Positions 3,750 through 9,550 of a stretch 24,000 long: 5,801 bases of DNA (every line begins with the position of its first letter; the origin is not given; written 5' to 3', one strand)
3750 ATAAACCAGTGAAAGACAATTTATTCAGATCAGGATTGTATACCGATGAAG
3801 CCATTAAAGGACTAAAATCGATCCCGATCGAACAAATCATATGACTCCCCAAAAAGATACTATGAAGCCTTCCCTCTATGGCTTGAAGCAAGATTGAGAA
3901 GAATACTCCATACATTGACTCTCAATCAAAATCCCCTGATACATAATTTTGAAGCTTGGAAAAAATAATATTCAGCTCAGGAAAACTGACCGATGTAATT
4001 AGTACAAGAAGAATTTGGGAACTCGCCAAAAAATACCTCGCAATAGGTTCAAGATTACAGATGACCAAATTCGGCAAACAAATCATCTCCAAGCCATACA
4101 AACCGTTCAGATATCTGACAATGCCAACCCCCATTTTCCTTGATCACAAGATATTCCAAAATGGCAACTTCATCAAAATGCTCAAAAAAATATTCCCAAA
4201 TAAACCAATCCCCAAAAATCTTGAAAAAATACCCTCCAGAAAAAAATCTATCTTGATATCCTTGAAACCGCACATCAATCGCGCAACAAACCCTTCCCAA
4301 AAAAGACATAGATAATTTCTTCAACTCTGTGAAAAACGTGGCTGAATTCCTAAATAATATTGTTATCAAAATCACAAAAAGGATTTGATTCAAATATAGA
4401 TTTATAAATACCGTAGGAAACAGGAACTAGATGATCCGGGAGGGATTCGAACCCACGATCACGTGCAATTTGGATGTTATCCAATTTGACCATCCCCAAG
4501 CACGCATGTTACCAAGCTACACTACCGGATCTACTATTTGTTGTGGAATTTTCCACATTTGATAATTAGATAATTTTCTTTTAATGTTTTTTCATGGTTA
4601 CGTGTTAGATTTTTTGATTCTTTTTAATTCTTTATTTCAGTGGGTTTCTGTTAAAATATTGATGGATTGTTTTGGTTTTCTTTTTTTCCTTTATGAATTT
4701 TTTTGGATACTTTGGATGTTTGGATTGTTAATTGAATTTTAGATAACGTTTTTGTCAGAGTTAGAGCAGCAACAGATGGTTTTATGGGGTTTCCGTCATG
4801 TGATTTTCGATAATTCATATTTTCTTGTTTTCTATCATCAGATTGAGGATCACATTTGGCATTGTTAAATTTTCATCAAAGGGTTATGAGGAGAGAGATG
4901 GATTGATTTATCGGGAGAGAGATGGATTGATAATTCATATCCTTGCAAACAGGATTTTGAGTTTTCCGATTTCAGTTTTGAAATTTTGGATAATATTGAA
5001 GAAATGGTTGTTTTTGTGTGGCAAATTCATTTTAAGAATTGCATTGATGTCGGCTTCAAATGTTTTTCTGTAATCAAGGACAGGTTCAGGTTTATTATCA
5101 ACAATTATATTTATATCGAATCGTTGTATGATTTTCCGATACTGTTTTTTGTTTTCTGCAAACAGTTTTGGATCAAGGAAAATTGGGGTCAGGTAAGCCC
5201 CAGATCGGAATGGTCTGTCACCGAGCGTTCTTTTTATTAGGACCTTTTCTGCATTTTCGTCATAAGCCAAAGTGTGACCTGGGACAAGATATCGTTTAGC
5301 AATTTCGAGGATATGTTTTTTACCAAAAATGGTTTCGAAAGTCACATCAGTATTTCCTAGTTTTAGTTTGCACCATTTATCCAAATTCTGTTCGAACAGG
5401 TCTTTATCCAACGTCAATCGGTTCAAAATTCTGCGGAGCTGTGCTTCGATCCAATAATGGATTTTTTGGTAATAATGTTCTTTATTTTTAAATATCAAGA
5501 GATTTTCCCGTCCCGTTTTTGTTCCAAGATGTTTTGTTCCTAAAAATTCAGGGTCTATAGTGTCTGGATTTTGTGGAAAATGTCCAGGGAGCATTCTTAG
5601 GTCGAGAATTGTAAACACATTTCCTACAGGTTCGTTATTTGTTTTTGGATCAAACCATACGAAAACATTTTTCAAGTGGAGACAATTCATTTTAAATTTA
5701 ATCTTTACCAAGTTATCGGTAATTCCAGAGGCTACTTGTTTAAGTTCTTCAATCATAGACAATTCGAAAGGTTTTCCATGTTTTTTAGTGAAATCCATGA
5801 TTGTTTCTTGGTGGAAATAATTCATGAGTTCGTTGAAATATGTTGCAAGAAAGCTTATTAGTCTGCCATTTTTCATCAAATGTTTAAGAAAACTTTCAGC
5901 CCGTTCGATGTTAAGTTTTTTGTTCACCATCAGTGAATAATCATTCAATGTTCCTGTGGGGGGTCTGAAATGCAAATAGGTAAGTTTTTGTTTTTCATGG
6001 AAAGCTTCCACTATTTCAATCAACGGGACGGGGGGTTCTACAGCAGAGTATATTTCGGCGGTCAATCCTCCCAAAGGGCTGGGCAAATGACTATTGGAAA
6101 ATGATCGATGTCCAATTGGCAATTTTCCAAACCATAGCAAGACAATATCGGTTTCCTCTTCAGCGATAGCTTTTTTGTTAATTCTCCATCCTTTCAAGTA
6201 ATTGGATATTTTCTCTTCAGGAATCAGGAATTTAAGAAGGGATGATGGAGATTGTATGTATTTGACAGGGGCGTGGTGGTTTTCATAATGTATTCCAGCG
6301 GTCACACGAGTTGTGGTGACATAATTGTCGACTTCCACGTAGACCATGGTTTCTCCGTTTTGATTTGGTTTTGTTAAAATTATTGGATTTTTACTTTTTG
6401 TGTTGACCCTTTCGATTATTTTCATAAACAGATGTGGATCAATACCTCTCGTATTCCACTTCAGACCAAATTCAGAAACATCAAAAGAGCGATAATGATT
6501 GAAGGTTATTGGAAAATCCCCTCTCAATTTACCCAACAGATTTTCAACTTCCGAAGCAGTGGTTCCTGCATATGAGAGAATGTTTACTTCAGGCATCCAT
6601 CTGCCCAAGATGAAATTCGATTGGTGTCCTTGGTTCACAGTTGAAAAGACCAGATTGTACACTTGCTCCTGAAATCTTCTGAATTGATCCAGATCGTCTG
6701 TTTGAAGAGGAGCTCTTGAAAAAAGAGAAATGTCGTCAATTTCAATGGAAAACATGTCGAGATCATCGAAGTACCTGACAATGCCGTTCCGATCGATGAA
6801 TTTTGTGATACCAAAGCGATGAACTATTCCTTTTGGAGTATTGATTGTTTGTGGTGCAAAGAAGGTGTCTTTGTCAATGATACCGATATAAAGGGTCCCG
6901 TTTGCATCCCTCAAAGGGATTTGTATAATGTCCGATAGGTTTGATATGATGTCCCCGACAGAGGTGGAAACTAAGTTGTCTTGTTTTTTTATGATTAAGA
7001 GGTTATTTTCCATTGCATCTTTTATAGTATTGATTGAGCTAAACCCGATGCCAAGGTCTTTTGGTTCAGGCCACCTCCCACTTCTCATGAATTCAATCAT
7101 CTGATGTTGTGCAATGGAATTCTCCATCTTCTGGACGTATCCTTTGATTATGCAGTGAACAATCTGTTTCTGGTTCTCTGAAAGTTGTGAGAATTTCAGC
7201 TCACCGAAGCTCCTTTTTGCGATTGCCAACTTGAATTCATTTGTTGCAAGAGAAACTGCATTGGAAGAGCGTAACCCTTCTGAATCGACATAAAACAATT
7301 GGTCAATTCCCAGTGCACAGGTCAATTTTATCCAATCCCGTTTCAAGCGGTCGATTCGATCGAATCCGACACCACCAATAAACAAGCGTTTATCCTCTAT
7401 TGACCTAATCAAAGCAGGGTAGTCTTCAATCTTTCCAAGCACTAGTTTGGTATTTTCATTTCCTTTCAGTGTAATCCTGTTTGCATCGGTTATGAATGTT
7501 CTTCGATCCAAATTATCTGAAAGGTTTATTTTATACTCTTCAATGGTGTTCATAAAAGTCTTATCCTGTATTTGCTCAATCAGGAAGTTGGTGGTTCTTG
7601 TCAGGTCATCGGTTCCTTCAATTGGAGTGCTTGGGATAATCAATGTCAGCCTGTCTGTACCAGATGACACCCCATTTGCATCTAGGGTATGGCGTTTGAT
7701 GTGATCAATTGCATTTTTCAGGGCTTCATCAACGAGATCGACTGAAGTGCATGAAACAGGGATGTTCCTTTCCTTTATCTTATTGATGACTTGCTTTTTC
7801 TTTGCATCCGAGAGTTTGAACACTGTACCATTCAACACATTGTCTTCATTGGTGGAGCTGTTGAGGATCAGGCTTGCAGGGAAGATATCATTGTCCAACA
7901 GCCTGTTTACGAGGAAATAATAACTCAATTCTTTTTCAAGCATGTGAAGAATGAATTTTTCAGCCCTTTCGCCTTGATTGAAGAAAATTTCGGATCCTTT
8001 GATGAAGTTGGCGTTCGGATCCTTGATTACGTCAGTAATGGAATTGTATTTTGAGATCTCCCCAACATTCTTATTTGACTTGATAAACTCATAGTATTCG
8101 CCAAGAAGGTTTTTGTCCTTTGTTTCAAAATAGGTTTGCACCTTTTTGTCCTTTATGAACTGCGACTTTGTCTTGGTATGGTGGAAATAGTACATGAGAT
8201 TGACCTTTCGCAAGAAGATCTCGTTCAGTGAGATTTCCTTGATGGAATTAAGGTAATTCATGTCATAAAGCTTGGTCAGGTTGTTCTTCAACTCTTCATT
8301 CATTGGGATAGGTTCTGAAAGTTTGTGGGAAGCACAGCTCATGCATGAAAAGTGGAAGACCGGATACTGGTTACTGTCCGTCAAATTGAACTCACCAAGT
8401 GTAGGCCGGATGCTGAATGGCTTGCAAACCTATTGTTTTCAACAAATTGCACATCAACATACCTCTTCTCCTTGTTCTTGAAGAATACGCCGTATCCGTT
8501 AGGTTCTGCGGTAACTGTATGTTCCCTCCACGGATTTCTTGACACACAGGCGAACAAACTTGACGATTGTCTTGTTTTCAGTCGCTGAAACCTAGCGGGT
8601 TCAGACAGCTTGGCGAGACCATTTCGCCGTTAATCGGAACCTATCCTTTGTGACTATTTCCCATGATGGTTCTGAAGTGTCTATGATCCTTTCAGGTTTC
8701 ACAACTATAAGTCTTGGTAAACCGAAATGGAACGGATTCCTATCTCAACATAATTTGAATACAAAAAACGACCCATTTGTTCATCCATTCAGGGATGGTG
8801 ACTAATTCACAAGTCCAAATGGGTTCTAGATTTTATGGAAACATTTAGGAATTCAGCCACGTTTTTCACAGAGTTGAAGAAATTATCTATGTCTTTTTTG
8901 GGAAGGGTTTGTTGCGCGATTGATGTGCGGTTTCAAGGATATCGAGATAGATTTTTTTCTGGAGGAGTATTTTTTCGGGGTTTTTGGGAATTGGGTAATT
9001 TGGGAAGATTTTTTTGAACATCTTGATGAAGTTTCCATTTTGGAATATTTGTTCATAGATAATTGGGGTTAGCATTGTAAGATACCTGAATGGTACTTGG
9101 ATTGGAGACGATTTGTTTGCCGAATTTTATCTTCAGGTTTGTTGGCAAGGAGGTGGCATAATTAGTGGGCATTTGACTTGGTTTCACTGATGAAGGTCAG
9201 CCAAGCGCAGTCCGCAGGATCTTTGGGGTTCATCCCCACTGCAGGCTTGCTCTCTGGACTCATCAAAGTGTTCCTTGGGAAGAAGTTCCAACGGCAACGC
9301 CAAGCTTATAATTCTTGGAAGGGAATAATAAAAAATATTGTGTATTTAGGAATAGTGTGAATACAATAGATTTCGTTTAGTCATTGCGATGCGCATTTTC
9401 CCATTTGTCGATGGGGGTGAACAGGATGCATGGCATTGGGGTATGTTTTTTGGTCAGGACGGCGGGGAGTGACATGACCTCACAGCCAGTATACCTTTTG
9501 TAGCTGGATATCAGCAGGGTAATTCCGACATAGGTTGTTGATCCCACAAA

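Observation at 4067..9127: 4.5-kb segment (tRNA-Pro plus 1149-aa ORF) bracketed by long inverted repeats with a 101-bp perfect core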

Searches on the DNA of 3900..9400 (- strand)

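Call 7: search_rna_families(source=window, start=3900, end=9400, threshold=evalue, max_evalue=1, show_alignments=2)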
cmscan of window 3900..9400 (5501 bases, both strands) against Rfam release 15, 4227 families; matches with E-value up to 1: 1.
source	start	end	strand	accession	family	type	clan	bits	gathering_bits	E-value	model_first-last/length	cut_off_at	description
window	4432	4531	-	RF00005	tRNA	Gene; tRNA;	CL00001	51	29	4.5e-09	1-71/71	no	tRNA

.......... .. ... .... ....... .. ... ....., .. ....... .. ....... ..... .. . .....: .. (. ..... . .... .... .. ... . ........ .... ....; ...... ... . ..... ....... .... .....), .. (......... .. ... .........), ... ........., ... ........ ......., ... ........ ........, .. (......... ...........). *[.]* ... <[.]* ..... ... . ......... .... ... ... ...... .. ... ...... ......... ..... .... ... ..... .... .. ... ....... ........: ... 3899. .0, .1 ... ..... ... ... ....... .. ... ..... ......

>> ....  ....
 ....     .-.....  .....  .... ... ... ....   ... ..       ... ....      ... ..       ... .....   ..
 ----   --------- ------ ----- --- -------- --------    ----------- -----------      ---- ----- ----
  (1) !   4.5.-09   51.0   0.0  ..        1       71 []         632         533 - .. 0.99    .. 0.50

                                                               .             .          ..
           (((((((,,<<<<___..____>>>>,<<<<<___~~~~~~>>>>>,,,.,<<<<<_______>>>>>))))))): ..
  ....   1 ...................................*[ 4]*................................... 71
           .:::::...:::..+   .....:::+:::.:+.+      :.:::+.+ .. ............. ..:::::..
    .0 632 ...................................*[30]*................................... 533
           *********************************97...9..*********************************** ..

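Call 26: search_rna_families(sources=[L001, L002, L003, L007], threshold=gathering)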
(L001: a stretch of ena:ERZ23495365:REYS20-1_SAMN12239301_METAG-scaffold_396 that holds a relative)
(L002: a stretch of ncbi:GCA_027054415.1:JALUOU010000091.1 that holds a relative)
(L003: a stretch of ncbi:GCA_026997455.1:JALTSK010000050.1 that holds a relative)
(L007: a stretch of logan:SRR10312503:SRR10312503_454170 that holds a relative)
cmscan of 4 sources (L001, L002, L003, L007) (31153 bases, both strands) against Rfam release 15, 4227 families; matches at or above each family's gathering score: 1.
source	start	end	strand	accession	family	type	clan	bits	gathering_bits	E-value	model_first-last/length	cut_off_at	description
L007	3840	3931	+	RF00005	tRNA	Gene; tRNA;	CL00001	47.1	29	3e-07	1-71/71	no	tRNA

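Call 30: search_rna_families(sources=[L008, L006], threshold=gathering)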
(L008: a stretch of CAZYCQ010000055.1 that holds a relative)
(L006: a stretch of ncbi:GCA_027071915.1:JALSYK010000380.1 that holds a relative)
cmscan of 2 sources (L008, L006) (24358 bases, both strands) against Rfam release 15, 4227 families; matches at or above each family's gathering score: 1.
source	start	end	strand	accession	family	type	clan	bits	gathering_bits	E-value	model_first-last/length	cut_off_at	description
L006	8976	9075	+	RF00005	tRNA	Gene; tRNA;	CL00001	51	29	2e-08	1-71/71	no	tRNA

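Call 47: search_rna_families(sources=[L011, L012, L009, L010, L002, L005], threshold=gathering)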
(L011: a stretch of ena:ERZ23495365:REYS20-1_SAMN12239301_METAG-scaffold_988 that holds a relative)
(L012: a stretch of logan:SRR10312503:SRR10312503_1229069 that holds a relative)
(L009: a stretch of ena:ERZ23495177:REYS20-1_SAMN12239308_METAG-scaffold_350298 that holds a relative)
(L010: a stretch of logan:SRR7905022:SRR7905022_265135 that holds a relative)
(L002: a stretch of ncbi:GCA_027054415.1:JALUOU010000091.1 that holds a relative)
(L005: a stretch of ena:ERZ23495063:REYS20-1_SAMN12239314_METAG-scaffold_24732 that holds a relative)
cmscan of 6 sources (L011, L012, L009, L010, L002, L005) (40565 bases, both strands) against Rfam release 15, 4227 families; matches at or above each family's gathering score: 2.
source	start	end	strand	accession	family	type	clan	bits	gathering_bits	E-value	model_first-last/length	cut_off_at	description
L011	9429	9503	-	RF00005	tRNA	Gene; tRNA;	CL00001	60.5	29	8.4e-11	1-71/71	no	tRNA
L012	1932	2006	-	RF00005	tRNA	Gene; tRNA;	CL00001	60.5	29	8.4e-11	1-71/71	no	tRNA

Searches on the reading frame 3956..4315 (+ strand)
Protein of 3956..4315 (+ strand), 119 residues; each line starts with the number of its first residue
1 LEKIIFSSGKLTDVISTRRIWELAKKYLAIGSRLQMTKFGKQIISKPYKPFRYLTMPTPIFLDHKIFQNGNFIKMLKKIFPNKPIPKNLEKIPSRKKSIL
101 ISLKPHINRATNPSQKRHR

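Call 10: search_protein_families(library=pfam, proteins=[window:3956-4315:+], max_evalue=0.01)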
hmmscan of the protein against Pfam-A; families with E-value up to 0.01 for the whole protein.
window:3956-4315:+ (119 aa): 0 families
